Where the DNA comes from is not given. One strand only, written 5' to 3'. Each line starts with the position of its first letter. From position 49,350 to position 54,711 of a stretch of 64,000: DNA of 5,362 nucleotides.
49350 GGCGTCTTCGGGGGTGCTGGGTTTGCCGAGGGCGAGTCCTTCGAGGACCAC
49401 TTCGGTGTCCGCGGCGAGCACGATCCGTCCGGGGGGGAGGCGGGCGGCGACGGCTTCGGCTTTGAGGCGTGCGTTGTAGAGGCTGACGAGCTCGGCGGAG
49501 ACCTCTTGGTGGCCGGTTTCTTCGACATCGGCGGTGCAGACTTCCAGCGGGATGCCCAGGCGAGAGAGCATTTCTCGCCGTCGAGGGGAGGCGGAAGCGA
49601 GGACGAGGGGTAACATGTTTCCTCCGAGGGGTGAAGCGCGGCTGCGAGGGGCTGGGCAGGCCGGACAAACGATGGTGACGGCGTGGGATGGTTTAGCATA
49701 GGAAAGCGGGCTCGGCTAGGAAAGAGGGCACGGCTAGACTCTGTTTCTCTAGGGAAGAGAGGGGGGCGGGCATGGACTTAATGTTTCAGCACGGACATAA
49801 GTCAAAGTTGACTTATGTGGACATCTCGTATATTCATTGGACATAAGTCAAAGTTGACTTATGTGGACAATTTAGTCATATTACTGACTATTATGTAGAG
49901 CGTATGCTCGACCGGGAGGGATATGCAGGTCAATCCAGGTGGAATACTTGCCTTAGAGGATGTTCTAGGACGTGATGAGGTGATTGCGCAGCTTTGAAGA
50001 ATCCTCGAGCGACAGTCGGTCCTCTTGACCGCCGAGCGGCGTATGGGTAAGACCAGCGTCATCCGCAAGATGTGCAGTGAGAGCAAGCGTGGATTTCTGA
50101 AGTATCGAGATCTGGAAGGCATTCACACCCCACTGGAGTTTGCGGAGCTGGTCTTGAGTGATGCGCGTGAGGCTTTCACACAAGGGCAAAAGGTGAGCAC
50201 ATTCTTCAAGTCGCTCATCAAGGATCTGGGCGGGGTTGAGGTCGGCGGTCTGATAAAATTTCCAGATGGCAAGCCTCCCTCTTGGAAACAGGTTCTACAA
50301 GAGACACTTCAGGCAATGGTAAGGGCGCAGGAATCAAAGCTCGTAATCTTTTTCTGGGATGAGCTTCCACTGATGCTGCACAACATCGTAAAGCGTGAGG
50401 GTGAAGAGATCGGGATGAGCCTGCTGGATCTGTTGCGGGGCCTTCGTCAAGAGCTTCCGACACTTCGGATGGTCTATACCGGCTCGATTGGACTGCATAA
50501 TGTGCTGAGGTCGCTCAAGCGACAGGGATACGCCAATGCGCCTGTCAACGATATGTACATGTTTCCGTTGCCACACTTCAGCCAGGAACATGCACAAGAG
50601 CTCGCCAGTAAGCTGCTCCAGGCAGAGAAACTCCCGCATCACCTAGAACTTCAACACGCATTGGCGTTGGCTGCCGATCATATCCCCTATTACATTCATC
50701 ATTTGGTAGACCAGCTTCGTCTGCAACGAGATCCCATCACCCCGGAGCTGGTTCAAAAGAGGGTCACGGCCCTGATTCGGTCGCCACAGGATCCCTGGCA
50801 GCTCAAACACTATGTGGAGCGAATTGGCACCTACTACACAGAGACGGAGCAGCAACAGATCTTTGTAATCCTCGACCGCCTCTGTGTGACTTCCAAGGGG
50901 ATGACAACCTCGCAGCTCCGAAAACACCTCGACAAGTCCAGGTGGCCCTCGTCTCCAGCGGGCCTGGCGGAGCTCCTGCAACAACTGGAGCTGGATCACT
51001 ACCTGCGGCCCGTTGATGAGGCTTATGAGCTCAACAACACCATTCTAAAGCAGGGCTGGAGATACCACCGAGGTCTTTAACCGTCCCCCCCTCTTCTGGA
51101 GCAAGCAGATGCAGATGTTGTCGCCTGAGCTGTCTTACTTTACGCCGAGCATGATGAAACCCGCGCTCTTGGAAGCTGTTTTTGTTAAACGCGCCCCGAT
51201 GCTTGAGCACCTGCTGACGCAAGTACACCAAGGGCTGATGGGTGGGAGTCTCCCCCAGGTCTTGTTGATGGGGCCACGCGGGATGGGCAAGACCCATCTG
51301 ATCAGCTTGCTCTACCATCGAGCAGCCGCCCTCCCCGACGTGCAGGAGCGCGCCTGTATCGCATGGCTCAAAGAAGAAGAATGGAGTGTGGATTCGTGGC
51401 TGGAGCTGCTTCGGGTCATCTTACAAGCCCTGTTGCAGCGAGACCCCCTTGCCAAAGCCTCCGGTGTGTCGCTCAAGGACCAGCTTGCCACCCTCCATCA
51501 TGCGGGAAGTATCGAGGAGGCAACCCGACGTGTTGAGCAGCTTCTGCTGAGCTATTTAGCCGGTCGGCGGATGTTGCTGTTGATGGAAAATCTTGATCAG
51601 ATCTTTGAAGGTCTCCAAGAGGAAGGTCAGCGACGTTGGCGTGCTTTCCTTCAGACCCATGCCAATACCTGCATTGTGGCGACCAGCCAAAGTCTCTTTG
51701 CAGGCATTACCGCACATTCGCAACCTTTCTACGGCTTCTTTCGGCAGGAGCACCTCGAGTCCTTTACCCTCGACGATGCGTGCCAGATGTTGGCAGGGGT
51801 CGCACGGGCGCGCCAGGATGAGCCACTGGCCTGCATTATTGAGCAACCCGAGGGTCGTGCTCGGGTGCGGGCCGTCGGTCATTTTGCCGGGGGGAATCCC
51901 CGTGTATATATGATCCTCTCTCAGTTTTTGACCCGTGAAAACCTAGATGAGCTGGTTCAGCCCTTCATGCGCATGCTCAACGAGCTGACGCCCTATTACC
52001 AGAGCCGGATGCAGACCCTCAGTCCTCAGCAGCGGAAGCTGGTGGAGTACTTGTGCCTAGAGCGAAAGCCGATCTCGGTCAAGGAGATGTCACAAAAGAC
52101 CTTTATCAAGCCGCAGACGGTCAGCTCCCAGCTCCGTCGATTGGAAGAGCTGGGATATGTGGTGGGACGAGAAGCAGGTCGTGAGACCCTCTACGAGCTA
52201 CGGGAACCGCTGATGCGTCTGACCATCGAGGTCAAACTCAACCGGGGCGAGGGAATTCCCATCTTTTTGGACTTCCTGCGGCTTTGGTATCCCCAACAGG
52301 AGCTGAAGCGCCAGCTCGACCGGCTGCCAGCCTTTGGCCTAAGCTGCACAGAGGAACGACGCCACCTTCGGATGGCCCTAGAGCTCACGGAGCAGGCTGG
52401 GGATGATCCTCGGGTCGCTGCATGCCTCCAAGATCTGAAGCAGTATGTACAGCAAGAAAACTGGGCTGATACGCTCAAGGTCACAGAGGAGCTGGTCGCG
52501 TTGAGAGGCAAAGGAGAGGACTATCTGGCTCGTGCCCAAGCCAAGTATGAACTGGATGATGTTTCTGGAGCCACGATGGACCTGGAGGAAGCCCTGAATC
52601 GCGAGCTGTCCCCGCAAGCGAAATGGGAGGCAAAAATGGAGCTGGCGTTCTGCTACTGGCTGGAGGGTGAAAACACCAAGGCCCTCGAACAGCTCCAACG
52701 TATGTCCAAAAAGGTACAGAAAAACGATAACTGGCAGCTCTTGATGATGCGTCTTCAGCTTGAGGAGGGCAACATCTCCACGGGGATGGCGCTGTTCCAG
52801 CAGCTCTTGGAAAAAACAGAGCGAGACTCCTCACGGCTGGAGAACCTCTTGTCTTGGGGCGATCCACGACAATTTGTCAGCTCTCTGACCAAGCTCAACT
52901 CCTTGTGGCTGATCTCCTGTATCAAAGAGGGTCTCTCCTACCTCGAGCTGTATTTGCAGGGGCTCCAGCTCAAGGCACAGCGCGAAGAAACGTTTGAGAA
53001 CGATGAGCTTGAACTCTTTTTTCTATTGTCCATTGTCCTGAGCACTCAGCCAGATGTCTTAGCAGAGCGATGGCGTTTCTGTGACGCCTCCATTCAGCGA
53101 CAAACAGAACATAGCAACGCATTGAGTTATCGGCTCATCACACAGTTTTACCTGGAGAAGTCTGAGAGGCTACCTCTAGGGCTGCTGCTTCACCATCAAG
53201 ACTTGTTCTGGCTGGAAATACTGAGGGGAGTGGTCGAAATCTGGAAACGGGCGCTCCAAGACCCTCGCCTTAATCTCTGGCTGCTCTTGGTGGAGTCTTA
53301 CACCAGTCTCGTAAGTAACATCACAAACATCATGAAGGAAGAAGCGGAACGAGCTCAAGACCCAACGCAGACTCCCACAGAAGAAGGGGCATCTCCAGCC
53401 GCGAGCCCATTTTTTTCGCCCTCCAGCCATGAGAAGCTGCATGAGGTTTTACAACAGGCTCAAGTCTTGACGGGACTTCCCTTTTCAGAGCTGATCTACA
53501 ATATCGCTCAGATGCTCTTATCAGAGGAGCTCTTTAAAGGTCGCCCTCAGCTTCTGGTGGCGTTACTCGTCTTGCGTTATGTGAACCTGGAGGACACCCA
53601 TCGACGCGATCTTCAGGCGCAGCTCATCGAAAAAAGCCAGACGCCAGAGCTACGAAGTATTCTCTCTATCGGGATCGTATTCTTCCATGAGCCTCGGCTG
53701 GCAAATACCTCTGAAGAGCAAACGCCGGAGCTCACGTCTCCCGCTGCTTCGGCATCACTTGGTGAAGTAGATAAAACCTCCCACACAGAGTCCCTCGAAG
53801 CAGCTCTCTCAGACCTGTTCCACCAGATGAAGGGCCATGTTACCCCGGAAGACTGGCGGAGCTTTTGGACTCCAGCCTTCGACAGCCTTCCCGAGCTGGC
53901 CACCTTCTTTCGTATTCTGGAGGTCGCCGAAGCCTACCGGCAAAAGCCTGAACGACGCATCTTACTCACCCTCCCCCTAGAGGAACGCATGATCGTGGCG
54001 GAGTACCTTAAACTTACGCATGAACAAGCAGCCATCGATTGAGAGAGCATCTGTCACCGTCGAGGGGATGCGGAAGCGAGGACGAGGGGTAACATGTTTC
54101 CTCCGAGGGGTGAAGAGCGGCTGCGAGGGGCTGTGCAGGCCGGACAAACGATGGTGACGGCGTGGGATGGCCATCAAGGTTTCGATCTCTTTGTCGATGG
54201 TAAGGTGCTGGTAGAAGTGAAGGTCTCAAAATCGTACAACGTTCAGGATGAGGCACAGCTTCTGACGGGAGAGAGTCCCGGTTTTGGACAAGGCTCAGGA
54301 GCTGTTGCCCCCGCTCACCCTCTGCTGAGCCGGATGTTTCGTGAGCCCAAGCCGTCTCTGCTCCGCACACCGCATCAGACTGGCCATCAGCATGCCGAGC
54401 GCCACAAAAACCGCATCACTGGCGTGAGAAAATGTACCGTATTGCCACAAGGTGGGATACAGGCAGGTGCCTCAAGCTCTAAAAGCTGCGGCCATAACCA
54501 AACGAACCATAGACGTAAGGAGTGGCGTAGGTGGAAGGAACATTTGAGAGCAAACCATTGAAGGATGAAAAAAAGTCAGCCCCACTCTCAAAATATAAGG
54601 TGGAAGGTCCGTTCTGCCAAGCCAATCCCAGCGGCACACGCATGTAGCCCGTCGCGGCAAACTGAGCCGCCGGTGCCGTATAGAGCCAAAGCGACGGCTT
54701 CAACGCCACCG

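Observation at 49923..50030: In-frame TGA inside the conserved N-terminal motif of the first cassette ATPase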

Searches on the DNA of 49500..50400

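Call 55: search_rna_families(source=window, start=49500, end=50400, threshold=evalue, max_evalue=1)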
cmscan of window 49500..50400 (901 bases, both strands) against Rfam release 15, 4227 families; matches with E-value up to 1: 0.
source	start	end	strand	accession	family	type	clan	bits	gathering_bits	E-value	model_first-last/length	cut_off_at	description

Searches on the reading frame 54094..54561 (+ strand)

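Call 7: search_protein_families(library=pfam, proteins=[window:54094-54561:+], max_evalue=0.01)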
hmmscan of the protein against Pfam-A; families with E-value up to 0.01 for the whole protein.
window:54094-54561:+ (155 aa): 0 families

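Call 9: search_protein_families(library=padloc, proteins=[window:54094-54561:+], max_evalue=0.01)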
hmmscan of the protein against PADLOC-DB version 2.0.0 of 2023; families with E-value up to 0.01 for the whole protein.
window:54094-54561:+ (155 aa): 0 families

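Call 28: search_protein_families(library=ncbifam, proteins=[window:54094-54561:+], max_evalue=0.01)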
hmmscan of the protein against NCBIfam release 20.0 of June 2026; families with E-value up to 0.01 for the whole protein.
window:54094-54561:+ (155 aa): 1 family
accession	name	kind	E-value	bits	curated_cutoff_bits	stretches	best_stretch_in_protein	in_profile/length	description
TIGR04256.1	GxxExxY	subfamily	0.0094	16.3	35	0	29-58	61-90/116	GxxExxY protein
